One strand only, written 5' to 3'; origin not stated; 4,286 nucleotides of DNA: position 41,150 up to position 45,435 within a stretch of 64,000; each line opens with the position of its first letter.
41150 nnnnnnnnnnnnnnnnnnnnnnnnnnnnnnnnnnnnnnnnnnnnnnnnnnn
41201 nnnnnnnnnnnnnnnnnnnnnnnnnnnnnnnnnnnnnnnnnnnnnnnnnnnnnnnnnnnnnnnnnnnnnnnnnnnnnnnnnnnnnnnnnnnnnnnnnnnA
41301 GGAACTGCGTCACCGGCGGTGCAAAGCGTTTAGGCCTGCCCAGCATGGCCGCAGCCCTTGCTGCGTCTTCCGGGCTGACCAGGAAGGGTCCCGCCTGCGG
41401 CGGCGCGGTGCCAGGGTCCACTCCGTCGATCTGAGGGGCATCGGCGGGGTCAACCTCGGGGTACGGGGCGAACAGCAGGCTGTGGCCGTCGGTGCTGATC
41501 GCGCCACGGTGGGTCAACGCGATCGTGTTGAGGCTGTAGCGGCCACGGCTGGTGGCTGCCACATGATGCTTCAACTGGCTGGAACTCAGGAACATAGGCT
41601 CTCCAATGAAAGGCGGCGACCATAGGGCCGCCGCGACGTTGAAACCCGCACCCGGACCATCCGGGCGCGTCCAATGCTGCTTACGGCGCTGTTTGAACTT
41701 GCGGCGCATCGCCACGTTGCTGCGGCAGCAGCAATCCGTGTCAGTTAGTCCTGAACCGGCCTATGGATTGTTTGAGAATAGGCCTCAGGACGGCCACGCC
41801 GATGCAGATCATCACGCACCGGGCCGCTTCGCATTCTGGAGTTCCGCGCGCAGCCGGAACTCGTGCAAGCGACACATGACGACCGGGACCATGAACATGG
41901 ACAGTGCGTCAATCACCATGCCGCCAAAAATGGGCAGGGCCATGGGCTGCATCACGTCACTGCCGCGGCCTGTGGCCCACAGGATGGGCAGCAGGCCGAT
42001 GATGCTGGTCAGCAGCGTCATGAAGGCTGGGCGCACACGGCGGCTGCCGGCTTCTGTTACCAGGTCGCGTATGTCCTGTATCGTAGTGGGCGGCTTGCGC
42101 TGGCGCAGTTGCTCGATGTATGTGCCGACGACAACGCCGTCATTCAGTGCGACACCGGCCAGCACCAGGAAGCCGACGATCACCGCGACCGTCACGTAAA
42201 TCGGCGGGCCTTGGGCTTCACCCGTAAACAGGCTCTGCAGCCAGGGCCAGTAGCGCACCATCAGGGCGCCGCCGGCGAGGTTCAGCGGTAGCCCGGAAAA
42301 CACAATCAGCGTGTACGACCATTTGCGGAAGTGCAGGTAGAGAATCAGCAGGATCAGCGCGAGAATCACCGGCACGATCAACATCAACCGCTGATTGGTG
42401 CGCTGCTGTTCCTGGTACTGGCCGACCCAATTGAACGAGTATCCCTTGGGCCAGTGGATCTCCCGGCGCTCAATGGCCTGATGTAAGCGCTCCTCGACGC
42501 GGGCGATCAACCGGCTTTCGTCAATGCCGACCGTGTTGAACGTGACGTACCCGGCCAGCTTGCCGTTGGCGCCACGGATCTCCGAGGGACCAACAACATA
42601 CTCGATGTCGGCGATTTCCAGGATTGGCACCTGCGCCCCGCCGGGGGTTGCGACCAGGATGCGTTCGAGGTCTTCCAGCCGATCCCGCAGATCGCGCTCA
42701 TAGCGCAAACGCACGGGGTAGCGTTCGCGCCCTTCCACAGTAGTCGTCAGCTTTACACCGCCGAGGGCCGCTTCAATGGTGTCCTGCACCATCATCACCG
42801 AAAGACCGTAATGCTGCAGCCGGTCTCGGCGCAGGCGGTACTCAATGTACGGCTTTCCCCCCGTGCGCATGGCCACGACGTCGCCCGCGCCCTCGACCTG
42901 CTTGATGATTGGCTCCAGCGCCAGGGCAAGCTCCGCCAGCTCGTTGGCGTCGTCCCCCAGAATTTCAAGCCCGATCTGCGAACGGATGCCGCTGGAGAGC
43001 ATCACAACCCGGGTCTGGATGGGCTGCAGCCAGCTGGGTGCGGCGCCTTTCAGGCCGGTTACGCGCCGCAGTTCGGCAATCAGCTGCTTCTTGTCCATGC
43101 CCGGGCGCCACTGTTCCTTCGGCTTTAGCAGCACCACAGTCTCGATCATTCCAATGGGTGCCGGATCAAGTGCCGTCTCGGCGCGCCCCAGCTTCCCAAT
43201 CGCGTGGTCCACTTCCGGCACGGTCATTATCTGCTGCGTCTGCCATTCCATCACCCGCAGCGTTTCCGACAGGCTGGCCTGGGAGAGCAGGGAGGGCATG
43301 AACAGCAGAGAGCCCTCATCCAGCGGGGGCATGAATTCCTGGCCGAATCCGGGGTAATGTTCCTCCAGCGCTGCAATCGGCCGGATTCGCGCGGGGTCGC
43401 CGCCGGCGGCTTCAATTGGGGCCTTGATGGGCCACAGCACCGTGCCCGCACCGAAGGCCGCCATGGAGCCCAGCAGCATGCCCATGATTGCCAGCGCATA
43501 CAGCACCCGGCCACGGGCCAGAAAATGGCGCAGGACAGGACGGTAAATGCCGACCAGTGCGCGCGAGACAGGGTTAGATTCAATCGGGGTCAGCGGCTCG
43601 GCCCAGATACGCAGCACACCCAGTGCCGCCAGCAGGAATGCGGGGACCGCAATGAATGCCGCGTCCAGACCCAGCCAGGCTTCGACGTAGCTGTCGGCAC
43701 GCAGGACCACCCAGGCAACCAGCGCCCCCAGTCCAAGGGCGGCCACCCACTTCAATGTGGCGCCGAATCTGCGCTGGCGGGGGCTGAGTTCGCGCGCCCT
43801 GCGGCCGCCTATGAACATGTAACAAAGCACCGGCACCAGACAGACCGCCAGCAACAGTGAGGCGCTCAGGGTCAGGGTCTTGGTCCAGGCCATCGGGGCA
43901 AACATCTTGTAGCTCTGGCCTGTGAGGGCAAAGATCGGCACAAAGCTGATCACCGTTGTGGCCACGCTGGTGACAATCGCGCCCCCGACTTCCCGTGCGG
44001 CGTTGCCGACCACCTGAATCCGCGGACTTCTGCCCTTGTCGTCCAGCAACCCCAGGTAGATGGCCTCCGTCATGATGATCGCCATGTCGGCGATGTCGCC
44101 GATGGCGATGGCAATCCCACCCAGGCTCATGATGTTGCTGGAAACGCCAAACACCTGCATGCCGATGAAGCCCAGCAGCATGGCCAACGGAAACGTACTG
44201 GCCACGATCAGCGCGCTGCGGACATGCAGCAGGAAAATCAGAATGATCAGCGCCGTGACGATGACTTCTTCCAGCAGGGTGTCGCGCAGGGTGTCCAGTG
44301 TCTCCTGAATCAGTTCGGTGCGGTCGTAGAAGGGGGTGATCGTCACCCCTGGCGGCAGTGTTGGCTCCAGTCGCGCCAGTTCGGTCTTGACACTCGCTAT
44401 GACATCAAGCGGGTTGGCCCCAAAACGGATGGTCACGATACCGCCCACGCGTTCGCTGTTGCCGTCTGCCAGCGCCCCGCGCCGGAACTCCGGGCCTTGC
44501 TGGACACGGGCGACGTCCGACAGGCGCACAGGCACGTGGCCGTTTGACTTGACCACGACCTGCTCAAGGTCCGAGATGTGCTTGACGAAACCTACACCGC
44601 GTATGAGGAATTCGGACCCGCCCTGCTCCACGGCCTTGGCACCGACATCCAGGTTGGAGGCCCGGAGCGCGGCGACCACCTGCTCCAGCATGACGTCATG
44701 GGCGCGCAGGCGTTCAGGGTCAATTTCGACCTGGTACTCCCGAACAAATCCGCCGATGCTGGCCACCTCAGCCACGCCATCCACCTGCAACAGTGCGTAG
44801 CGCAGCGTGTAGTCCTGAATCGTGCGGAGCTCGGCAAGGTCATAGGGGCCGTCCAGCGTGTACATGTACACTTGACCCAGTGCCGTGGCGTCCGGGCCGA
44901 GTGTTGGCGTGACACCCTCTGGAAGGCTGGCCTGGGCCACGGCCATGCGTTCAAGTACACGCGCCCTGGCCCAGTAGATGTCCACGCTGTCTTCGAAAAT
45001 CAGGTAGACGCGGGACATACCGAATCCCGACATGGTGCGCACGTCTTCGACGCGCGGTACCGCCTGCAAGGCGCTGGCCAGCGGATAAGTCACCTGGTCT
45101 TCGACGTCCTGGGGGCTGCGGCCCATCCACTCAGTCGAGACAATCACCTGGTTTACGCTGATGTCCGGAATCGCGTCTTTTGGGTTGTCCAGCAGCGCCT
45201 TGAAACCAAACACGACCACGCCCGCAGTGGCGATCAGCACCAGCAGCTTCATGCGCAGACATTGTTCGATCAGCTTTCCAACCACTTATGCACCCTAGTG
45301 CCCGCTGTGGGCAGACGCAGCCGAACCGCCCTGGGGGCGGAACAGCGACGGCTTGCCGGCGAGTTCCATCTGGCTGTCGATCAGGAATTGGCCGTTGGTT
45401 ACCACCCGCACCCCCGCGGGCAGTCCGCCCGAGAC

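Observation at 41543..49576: Heavy-metal RND efflux operon bracketed exactly by 126-bp direct repeats that each carry two hairpins, an RBS and a 19-codon ORF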

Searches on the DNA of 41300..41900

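Call 34: search_rna_families(source=window, start=41300, end=41900, threshold=evalue, max_evalue=1)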
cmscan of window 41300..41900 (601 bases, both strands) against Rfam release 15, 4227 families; matches with E-value up to 1: 1.
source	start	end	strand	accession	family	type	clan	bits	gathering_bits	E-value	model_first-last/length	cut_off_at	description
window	41504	41559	+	RF00523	Prion_pknot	Cis-reg;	-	19.4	39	0.46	1-40/40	no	Prion pseudoknot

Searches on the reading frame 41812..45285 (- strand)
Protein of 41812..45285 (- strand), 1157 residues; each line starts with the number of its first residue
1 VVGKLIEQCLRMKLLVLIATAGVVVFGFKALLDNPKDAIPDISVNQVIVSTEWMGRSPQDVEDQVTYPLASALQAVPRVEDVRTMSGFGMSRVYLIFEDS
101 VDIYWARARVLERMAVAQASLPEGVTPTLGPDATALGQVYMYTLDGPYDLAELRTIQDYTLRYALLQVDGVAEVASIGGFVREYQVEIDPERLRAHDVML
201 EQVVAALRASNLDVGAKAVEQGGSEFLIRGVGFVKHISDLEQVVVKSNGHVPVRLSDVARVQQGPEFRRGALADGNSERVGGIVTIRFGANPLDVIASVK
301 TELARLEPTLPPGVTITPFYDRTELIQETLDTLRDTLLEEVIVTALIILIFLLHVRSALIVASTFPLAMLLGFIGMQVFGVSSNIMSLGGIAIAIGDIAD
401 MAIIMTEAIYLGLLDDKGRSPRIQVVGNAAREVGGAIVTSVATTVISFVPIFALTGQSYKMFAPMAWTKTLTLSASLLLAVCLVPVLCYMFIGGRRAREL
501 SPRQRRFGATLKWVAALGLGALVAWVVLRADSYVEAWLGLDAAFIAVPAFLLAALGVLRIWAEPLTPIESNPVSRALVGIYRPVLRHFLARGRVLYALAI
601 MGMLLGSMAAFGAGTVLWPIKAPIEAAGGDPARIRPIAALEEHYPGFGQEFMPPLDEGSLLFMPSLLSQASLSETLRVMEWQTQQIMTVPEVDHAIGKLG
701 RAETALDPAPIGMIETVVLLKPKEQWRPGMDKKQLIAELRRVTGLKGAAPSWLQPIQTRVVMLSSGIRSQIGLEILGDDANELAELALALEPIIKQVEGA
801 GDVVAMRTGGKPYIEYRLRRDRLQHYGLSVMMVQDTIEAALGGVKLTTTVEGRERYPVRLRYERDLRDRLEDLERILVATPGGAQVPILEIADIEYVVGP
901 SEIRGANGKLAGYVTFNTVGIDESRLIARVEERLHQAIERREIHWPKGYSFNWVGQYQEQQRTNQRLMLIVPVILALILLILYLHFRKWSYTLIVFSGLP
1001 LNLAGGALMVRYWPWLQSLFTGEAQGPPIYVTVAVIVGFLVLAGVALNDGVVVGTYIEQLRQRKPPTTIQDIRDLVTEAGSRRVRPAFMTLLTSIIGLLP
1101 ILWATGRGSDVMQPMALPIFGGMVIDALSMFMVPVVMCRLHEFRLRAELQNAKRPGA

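Call 10: search_protein_families(library=pfam, proteins=[window:41812-45285:-], max_evalue=0.01)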
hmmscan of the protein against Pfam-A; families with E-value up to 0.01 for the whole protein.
window:41812-45285:- (1157 aa): 2 families
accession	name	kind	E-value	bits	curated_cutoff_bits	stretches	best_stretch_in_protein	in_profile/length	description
PF00873.25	ACR_tran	-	1.2e-197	659.3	28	2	9-532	5-529/1021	AcrB/AcrD/AcrF family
PF02355.23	SecD_SecF_C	-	1.4e-05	25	20.5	1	961-1133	28-179/189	Protein export membrane protein SecD/SecF, C-terminal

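Call 41: find_homologous_proteins(query=window:41812-45285:-, max_evalue=1e-100)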
Query window:41812-45285:- (1157 aa): 8000 proteins with E <= 1e-100 among 8000 candidates; the best 120 are listed.
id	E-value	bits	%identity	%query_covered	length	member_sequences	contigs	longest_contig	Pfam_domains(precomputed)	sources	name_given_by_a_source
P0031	0.0e+0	2344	90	100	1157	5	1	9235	PF00873.26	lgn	-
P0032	0.0e+0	2253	86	100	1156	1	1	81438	PF00873.26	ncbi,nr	ncbi:MAG: efflux RND transporter permease subunit [Planctomycetes bacterium]|nr:efflux RND transport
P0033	0.0e+0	2231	85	99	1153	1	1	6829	PF00873.26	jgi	jgi:copper/silver efflux system protein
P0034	0.0e+0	2047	78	100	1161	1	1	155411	PF00873.26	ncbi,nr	ncbi:MAG: efflux RND transporter permease subunit [Planctomycetes bacterium]|nr:efflux RND transport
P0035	0.0e+0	2034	77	100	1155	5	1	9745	PF00873.26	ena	-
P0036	0.0e+0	1986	76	99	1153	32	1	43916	PF00873.26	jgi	-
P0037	0.0e+0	1684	65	99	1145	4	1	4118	PF02355.23,PF00873.26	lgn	-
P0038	0.0e+0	1662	64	99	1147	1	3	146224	PF02355.23,PF00873.26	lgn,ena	-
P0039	0.0e+0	1662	63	100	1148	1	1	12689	PF02355.23,PF00873.26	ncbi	-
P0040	0.0e+0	1658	64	99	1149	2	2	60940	PF02355.23,PF00873.26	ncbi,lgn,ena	-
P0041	0.0e+0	1649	62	64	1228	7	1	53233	PF02355.23,PF00873.26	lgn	-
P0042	0.0e+0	1634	63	99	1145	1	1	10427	PF02355.23,PF00873.26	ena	-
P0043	0.0e+0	1632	63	64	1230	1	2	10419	PF02355.23,PF00873.26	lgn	-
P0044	0.0e+0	1630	62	64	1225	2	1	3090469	PF02355.23,PF00873.26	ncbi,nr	ncbi:MAG: efflux RND transporter permease subunit [Planctomycetes bacterium]|nr:efflux RND transport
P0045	0.0e+0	1619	63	99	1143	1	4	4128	PF02355.23,PF00873.26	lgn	-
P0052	0.0e+0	1544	60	99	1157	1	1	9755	PF02355.23,PF00873.26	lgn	-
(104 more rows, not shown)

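Call 42: find_encoding_contigs(protein=P0031, flank=10000, max_places=2)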
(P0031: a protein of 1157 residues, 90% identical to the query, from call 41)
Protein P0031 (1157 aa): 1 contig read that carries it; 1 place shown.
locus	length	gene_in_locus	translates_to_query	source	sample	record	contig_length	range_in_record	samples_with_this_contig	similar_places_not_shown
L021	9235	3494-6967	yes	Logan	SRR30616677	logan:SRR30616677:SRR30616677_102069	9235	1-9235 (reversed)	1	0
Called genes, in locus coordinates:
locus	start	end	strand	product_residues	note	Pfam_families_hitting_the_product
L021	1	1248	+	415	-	?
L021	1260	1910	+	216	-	-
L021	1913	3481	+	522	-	PF19335:HMBD, PF25919:BSH_CusB, PF25973:BSH_CzcB (weak), PF25954:Beta-barrel_RND_2, PF19335:HMBD (weak)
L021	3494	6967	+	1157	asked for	PF00873:ACR_tran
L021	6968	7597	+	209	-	-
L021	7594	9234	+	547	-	?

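Call 43: find_encoding_contigs(protein=P0032, flank=10000, max_places=2)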
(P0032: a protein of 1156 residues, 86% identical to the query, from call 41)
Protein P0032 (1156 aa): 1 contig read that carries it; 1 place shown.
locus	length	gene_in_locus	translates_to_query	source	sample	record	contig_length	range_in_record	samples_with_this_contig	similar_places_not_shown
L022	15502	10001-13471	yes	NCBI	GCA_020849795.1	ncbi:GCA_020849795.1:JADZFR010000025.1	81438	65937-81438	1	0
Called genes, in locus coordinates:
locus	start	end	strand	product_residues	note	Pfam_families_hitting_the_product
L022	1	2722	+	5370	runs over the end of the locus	PF25788:Ig_Rha78A_N (weak), PF20148:DUF6531 (weak), PF05593:RHS_repeat (weak), PF25023:TEN_YD-shell (weak), PF05593:RHS_repeat (weak), PF25023:TEN_YD-shell, PF07591:PT-HINT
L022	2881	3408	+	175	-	-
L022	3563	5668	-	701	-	PF00122:E1-E2_ATPase, PF00702:Hydrolase, PF12710:HAD (weak)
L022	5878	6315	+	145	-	-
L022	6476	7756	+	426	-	PF02321:OEP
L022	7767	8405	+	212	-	-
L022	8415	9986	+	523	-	PF19335:HMBD, PF25919:BSH_CusB, PF25973:BSH_CzcB (weak), PF25954:Beta-barrel_RND_2, PF19335:HMBD (weak)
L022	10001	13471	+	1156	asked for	PF00873:ACR_tran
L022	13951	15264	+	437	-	PF00589:Phage_integrase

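Call 44: find_encoding_contigs(protein=P0034, flank=10000, max_places=2)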
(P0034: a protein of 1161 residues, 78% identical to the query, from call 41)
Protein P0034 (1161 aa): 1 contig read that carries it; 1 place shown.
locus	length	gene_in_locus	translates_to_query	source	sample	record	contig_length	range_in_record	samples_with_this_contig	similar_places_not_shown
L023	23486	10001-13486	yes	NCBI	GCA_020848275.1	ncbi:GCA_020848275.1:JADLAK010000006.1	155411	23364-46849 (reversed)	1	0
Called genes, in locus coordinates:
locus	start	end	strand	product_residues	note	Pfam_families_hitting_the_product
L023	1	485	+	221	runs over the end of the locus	-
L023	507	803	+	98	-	-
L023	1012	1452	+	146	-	PF02082:Rrf2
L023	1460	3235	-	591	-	PF02310:B12-binding, PF04055:Radical_SAM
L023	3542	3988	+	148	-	-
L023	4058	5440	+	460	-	PF02321:OEP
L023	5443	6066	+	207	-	PF04945:YHS (faint)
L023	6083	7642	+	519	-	PF19335:HMBD, PF25919:BSH_CusB, PF25973:BSH_CzcB, PF25944:Beta-barrel_RND (weak), PF25954:Beta-barrel_RND_2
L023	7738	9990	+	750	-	PF19335:HMBD, PF00122:E1-E2_ATPase, PF00702:Hydrolase, PF12710:HAD (weak), PF08282:Hydrolase_3 (faint)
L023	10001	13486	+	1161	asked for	PF00873:ACR_tran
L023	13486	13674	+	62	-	PF00689:Cation_ATPase_C (weak)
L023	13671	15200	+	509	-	PF02885:Glycos_trans_3N, PF00591:Glycos_transf_3, PF07831:PYNP_C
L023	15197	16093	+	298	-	PF13793:Pribosyltran_N, PF00156:Pribosyltran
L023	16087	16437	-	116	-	PF09966:DUF2200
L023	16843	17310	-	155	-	-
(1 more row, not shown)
